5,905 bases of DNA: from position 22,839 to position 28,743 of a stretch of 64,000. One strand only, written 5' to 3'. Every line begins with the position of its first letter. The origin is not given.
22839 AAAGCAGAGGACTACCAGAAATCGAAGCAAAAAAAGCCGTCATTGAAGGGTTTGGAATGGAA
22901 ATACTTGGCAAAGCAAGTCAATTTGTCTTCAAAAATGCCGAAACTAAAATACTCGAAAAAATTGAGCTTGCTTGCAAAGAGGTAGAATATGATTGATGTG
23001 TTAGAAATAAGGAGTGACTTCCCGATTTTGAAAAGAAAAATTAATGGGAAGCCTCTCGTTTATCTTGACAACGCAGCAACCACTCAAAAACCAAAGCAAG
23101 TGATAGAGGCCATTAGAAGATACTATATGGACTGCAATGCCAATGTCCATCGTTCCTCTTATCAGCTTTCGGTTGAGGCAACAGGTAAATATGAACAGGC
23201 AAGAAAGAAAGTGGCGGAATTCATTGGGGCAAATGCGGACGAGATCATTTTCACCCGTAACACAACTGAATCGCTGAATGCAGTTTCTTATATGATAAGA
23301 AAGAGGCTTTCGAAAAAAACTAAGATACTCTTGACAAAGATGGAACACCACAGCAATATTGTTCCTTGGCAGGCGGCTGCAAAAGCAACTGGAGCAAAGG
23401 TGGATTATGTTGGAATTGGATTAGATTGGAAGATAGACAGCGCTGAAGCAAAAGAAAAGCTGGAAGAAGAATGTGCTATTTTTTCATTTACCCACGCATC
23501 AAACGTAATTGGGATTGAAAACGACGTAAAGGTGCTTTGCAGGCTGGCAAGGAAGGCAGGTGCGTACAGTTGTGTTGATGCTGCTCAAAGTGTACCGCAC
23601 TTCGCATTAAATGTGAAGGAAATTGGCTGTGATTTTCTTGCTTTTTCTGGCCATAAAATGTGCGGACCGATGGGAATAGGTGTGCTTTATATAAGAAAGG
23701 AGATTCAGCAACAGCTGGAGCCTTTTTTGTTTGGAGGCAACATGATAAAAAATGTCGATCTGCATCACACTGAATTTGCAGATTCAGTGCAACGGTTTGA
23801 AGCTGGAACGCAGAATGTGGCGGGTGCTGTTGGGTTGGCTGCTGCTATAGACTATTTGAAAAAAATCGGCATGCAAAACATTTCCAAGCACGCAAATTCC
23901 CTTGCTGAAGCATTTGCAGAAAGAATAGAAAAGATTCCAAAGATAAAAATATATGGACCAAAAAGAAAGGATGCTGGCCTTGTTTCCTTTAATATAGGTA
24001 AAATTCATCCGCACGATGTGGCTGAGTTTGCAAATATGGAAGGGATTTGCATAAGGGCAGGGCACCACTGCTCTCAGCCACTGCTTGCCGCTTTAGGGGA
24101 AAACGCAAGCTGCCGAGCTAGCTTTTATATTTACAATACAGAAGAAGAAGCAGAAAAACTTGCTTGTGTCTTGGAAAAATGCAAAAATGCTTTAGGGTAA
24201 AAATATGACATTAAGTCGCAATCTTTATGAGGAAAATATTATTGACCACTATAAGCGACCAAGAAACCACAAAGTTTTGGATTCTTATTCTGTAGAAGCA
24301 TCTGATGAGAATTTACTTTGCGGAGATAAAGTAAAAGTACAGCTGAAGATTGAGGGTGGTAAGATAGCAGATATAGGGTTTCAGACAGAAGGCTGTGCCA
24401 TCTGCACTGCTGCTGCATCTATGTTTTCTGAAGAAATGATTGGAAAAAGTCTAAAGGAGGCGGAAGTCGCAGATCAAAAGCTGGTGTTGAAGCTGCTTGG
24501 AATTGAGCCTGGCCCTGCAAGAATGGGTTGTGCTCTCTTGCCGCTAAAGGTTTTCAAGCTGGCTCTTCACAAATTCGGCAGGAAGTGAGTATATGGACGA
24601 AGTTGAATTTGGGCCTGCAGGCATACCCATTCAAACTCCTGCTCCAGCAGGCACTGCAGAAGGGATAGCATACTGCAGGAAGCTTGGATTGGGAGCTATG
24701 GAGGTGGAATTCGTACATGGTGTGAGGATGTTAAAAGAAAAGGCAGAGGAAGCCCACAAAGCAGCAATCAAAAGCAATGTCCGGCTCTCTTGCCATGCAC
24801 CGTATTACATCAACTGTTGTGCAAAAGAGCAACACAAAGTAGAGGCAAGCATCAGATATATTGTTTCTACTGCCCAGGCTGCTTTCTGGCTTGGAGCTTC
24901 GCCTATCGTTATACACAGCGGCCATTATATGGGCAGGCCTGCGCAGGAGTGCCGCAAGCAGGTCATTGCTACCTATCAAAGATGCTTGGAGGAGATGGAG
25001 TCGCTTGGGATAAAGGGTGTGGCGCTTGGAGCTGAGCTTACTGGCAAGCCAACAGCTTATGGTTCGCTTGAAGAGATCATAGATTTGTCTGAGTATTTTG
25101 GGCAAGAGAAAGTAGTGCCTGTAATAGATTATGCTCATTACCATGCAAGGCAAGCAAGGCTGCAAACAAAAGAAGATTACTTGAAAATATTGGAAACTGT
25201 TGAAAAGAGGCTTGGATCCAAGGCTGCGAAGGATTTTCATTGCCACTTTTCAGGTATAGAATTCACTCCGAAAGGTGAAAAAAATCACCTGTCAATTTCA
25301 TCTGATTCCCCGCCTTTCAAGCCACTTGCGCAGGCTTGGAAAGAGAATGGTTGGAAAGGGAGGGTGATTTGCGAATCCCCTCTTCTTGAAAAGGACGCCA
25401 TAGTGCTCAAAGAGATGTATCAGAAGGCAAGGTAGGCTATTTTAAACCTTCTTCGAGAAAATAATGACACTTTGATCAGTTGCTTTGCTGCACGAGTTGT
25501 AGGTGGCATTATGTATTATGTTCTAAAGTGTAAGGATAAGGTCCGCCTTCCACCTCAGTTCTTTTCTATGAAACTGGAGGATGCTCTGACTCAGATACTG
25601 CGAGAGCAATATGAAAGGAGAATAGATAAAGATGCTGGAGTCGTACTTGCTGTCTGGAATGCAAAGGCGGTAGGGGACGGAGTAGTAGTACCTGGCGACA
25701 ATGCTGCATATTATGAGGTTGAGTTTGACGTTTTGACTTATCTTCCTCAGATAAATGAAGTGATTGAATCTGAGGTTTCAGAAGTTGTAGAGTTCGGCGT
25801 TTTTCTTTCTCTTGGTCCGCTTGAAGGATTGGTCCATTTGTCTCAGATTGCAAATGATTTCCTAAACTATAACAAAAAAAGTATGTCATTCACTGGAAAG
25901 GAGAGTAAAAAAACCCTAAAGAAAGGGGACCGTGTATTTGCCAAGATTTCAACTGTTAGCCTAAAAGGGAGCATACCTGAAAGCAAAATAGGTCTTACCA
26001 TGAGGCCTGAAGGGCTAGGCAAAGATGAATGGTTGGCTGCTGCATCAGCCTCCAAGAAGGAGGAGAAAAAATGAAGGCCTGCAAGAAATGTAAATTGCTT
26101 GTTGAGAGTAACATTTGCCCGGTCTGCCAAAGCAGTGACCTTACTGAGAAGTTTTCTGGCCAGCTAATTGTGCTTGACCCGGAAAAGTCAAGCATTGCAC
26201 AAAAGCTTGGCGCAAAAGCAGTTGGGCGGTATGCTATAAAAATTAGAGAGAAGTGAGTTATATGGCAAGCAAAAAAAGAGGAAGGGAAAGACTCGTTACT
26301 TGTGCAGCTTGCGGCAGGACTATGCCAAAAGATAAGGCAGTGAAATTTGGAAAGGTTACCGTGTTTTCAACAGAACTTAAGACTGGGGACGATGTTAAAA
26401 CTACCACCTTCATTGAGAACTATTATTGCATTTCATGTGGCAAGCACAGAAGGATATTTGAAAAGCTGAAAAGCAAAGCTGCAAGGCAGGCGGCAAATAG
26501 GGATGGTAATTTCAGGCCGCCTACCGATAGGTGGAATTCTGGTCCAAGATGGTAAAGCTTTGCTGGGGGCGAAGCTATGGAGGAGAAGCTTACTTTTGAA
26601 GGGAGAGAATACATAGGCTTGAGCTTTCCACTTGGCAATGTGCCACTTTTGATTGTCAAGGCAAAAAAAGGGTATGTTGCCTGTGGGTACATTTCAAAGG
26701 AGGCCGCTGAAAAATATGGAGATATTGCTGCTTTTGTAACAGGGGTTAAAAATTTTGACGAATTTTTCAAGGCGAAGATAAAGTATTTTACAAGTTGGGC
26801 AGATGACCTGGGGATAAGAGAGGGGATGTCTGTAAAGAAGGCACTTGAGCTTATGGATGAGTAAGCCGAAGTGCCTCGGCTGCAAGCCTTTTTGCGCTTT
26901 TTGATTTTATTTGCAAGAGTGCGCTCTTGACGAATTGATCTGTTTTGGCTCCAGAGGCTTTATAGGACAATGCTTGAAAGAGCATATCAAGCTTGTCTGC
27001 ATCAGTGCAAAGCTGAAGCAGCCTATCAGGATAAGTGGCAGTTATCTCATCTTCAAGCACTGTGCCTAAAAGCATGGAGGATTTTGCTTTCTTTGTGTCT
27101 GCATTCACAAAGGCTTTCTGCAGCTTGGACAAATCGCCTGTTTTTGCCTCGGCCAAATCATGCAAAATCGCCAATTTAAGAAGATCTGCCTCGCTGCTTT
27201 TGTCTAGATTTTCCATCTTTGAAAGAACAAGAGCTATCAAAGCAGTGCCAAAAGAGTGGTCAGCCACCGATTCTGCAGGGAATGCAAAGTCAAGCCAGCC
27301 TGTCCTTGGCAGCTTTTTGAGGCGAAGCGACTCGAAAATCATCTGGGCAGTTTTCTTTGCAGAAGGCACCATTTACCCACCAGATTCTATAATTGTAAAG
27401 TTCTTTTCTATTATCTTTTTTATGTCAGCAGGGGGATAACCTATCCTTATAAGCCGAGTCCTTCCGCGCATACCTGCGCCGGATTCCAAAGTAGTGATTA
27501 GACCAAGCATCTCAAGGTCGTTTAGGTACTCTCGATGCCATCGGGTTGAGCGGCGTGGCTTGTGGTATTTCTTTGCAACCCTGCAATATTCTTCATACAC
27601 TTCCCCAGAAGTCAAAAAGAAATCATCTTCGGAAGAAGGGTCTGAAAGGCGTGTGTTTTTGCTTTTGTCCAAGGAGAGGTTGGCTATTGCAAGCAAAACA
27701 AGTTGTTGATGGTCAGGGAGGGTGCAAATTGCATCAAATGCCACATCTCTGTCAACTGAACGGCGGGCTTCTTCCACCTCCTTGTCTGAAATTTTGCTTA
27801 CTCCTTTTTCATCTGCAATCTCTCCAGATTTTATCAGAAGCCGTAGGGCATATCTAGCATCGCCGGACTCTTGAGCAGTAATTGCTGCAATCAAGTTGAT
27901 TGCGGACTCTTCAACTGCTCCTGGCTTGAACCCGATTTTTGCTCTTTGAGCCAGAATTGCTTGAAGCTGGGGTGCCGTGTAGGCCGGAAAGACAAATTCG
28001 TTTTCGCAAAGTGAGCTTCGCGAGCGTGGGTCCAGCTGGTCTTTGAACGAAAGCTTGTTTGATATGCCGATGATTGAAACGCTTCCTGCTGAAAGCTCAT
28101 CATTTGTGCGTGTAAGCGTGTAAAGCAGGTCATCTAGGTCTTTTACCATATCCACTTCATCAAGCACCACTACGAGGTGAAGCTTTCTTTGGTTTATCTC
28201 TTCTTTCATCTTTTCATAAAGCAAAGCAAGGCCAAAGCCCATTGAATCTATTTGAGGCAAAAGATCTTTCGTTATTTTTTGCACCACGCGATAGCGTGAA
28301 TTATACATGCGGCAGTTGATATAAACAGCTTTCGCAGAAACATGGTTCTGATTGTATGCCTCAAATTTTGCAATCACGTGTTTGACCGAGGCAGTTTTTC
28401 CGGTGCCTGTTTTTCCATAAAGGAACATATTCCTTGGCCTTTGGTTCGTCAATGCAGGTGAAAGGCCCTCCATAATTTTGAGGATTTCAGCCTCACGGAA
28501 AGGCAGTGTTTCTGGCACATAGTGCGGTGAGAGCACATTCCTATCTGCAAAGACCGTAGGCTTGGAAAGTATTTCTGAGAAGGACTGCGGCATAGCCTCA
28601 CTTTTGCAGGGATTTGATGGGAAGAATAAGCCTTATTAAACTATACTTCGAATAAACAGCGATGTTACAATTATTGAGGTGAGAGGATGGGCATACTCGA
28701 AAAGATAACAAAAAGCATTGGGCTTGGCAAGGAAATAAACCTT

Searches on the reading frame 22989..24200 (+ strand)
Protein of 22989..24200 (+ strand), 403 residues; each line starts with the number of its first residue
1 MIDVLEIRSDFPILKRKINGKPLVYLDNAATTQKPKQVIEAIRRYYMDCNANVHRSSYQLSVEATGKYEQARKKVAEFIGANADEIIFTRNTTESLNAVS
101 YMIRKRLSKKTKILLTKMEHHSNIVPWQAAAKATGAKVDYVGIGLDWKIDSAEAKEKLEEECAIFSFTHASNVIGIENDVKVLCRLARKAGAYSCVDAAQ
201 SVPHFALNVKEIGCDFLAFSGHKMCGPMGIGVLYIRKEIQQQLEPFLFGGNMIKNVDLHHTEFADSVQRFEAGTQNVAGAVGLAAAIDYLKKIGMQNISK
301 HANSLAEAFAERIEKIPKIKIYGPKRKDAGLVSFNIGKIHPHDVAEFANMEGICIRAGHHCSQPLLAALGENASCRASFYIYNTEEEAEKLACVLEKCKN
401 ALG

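Call 19: search_protein_families(library=pfam, proteins=[window:22989-24200:+], max_evalue=0.001)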
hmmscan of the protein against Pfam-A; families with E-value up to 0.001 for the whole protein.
window:22989-24200:+ (403 aa): 1 family
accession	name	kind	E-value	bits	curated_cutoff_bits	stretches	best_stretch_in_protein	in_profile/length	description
PF00266.25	Aminotran_5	-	1.4e-144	482.1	21.5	1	24-391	1-371/371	Aminotransferase class-V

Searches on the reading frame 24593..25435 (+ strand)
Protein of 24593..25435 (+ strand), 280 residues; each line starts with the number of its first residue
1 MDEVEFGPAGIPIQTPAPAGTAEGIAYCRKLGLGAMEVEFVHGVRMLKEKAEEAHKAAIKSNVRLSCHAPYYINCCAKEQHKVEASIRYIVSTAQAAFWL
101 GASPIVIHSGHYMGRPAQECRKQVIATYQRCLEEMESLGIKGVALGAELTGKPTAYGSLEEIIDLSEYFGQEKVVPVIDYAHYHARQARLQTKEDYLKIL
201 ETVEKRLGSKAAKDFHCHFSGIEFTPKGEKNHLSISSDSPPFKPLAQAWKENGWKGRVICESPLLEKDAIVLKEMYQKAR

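Call 19: search_protein_families(library=pfam, proteins=[window:24593-25435:+], max_evalue=0.001)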
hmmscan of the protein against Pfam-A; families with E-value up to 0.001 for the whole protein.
window:24593-25435:+ (280 aa): 1 family
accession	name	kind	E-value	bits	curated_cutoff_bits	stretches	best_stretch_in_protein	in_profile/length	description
PF01261.30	AP_endonuc_2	-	1.6e-29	103.8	31.1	1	26-263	2-230/249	Xylose isomerase-like TIM barrel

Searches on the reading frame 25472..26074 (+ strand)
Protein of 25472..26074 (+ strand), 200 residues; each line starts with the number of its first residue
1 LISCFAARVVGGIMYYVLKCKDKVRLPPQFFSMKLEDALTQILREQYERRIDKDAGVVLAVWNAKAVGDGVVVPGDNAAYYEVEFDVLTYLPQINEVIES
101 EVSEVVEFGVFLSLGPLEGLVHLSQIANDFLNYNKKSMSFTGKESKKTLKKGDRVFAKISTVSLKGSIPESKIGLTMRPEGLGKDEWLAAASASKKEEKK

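Call 19: search_protein_families(library=pfam, proteins=[window:25472-26074:+], max_evalue=0.001)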
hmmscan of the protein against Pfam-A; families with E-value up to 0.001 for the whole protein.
window:25472-26074:+ (200 aa): 2 families
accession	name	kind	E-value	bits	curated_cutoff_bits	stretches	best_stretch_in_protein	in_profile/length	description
PF03876.22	SHS2_Rpb7-N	-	2.7e-16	59.9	24.8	1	21-76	1-56/57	SHS2 domain found in N terminus of Rpb7p/Rpc25p/MJ0397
PF00575.29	S1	-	3e-13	50.4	22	1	92-163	2-63/74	S1 RNA binding domain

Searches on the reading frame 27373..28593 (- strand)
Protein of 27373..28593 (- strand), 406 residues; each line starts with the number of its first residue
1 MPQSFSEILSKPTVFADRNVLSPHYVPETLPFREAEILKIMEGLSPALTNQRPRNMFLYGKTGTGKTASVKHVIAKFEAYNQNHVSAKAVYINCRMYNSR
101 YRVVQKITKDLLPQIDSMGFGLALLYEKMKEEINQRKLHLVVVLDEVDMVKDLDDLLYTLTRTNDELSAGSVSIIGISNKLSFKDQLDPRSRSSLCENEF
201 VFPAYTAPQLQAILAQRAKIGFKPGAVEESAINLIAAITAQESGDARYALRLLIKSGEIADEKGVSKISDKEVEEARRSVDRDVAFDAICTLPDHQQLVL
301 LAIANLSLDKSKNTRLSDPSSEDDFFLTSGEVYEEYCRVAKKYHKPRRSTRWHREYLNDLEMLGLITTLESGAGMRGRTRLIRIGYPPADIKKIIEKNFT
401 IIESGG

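Call 20: search_protein_families(library=pfam, proteins=[window:27373-28593:-], max_evalue=0.001)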
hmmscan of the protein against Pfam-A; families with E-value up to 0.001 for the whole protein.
window:27373-28593:- (406 aa): 13 families
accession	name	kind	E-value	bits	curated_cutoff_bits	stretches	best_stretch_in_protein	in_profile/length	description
PF22703.2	Cdc6_lid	-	1.4e-22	79.8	27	1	212-277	2-67/68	Cdc6 AAA+ ATPase-type lid domain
PF09079.17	Cdc6_C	-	1.2e-17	64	25.1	1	287-393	1-95/96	CDC6, C terminal winged helix domain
PF13401.12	AAA_22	-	2.6e-11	44.4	27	1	52-175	4-121/130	AAA domain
PF01637.24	ATPase_2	-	6.4e-09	36.4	33.2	1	47-163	14-138/225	ATPase domain predominantly from Archaea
PF13191.12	AAA_16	-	2.1e-08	35.3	32.6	1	30-147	2-141/167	AAA ATPase domain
PF00004.35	AAA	-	6.5e-06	27.1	21.2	1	56-203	1-130/131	ATPase family associated with various cellular activities (AAA)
PF22606.2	Cdc6-ORC-like_ATPase_lid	-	2.1e-05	24.7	27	1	205-260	1-56/60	Cdc6/ORC-like, ATPase lid domain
PF05621.17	TniB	-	3e-05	24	22.4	1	34-149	16-130/189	Bacterial TniB protein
PF24883.2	NPHP3_N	-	5.1e-05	24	24.8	1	52-117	21-81/164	Nephrocystin 3, N-terminal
PF13245.12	AAA_19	-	5.2e-05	23.9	25.1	1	52-161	10-115/134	AAA domain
PF00931.28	NB-ARC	-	9.2e-05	22.2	23.5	1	44-160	8-122/248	NB-ARC domain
PF13173.12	AAA_14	-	0.00019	21.9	27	1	55-174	4-101/129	AAA domain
PF05729.18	NACHT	-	0.00053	20.3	26.7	1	55-155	2-98/167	NACHT domain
